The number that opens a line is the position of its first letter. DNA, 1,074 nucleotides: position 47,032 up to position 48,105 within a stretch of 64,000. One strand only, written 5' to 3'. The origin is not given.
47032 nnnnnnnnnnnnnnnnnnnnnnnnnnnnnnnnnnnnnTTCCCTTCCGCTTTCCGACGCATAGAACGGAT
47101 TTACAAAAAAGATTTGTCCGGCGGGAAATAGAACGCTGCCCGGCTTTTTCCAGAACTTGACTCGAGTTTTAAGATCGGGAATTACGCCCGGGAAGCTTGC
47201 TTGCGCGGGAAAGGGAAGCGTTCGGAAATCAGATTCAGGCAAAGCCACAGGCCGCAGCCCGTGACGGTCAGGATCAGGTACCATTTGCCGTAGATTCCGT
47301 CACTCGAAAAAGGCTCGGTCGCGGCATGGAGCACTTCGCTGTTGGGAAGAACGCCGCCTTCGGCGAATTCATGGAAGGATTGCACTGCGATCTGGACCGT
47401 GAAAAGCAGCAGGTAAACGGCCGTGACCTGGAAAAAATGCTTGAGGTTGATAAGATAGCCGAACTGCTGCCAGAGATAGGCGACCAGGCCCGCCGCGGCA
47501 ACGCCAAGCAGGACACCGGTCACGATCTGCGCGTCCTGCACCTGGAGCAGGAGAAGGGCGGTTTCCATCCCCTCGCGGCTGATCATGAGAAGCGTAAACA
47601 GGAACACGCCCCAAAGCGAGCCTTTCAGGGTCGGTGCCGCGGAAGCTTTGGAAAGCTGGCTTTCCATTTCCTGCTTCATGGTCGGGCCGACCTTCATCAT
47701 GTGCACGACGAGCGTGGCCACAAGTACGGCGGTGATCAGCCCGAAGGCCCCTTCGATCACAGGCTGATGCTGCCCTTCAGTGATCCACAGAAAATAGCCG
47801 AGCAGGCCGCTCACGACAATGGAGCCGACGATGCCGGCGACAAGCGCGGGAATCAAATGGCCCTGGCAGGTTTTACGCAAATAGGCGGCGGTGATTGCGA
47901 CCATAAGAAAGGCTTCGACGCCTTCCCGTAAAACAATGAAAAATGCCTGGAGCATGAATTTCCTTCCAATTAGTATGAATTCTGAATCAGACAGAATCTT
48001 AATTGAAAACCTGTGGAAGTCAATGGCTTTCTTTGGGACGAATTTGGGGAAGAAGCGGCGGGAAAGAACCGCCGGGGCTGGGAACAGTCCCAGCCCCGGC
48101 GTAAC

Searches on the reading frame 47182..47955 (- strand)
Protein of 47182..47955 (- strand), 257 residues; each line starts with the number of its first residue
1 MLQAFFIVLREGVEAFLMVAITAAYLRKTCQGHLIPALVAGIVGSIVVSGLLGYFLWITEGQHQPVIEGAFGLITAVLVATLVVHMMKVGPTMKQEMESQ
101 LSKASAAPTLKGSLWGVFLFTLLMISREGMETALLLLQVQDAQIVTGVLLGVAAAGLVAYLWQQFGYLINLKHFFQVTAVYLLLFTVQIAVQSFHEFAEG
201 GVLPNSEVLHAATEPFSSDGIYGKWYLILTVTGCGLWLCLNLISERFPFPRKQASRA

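Call 3: search_protein_families(library=pfam, proteins=[window:47182-47955:-], max_evalue=0.1)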
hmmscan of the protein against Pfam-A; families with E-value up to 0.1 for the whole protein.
window:47182-47955:- (257 aa): 2 families
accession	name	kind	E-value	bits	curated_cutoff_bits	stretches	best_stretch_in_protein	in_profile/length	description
PF03239.20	FTR1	-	6.4e-28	98.3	25.3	1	1-199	1-211/284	Iron permease FTR1 family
PF04322.17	DUF473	-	0.079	13.2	25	0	53-105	42-95/118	Protein of unknown function (DUF473)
